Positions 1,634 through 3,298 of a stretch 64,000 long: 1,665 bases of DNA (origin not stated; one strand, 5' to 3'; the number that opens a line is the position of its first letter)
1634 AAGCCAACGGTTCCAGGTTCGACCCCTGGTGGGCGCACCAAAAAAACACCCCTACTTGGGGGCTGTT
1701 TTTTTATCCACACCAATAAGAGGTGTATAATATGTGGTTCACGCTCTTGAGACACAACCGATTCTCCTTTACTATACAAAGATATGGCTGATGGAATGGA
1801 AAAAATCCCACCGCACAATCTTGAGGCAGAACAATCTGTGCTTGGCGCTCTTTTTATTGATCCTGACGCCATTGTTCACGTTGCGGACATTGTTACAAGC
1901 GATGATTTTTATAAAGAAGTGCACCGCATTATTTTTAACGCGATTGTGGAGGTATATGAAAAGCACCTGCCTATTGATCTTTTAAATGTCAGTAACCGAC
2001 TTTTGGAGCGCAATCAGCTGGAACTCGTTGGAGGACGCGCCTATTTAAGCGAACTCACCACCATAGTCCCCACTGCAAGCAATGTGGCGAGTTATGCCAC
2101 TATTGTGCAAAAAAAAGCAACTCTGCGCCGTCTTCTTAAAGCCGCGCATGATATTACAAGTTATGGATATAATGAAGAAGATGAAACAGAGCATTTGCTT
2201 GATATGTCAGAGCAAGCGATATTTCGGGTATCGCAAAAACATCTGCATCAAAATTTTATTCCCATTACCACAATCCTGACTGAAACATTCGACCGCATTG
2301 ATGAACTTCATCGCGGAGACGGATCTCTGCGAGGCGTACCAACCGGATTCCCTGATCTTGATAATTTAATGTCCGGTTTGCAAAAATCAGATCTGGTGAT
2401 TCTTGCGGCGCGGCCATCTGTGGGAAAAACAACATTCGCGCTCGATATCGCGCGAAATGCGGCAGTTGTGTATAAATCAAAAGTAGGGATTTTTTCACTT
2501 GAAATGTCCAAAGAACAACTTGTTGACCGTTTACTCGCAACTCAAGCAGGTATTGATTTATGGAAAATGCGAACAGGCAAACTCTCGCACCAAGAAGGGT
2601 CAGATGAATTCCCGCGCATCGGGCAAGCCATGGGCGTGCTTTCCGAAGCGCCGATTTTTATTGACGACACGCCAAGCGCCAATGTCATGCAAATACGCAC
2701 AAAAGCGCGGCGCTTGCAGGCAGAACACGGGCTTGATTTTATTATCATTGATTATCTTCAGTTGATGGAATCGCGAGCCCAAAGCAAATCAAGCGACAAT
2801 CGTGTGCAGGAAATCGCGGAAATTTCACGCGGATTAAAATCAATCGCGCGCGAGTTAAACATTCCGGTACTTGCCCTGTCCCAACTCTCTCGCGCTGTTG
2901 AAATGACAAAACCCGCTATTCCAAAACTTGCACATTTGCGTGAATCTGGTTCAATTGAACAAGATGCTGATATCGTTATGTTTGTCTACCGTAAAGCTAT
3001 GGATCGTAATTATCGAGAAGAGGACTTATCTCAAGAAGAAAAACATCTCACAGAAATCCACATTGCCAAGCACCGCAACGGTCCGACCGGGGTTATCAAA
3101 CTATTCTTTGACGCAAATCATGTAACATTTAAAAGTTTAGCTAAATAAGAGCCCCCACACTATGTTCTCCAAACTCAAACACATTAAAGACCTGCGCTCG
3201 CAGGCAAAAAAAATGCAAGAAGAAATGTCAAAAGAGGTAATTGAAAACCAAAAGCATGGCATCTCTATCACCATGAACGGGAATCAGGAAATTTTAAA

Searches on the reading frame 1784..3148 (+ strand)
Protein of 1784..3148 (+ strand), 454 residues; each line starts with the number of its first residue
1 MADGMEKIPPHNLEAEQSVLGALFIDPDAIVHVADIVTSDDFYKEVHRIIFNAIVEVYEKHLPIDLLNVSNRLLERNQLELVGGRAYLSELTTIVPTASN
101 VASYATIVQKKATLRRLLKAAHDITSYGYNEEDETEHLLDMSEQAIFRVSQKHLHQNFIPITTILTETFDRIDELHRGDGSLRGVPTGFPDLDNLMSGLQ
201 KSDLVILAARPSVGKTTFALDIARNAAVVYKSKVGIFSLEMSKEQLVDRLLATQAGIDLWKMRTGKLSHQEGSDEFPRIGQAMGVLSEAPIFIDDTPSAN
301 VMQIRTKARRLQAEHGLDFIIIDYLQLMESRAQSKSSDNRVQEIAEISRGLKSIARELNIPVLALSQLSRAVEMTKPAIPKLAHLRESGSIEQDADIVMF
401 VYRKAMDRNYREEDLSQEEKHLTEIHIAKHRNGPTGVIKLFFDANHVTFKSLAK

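Call 46: search_protein_families(library=pfam, proteins=[window:1784-3148:+], max_evalue=0.00001)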
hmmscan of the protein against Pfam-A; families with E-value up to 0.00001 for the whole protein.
window:1784-3148:+ (454 aa): 4 families
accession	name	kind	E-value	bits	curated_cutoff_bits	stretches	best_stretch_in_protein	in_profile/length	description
PF03796.21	DnaB_C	-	1.1e-100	336.8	27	1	184-450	1-254/255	DnaB-like helicase C terminal domain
PF00772.26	DnaB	-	9.1e-34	116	23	1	9-109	2-102/103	DnaB-like helicase N terminal domain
PF13481.12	AAA_25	-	1e-14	55.1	27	1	182-368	12-190/195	AAA domain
PF06745.19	ATPase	-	2.5e-06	27.5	26.6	1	185-332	1-135/231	KaiC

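Call 54: find_encoding_contigs(protein=window:1784-3148:+, flank=10000, max_places=1)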
Protein window:1784-3148:+ (454 aa): 19 contigs read that carry it; 1 place shown.
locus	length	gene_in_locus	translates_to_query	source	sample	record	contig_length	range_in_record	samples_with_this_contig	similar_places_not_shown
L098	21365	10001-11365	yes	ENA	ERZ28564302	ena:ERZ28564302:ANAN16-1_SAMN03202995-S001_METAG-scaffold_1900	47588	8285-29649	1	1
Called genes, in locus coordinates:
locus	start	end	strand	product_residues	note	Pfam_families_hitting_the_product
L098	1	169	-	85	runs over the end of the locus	PF05015:HigB-like_toxin (weak), PF24732:ParE_like (weak)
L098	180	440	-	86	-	PF03693:ParD_antitoxin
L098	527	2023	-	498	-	-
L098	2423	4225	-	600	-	PF01336:tRNA_anti-codon, PF00152:tRNA-synt_2, PF02938:GAD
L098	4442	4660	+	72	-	-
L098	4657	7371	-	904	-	PF00690:Cation_ATPase_N, PF00122:E1-E2_ATPase, PF00702:Hydrolase, PF13246:Cation_ATPase, PF08282:Hydrolase_3 (weak), PF00689:Cation_ATPase_C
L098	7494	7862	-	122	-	-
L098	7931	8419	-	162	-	-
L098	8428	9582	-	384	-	PF18895:T4SS_pilin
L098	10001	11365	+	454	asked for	PF00772:DnaB, PF03796:DnaB_C, PF06745:ATPase (weak), PF13481:AAA_25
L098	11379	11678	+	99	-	PF02575:YbaB_DNA_bd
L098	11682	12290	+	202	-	PF00633:HHH (faint), PF21176:RecR_HhH, PF13662:Toprim_4, PF01751:Toprim, PF21175:RecR_C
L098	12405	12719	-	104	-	PF00829:Ribosomal_L21p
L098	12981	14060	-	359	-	-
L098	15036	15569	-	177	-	PF02643:DUF192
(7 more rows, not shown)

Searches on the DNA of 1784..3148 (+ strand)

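Call 56: search_rna_families(sources=[L098, L099], threshold=evalue, max_evalue=0.01)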
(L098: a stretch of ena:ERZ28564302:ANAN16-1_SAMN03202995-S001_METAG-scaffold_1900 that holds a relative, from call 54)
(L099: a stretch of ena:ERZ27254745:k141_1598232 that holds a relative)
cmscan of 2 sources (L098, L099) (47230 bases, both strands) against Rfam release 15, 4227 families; matches with E-value up to 0.01: 2.
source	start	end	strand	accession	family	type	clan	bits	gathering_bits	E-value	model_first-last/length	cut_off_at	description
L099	6584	6657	+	RF00005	tRNA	Gene; tRNA;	CL00001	71.7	29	7.9e-14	1-71/71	no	tRNA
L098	9816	9887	+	RF00005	tRNA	Gene; tRNA;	CL00001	70.9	29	1.3e-13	1-71/71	no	tRNA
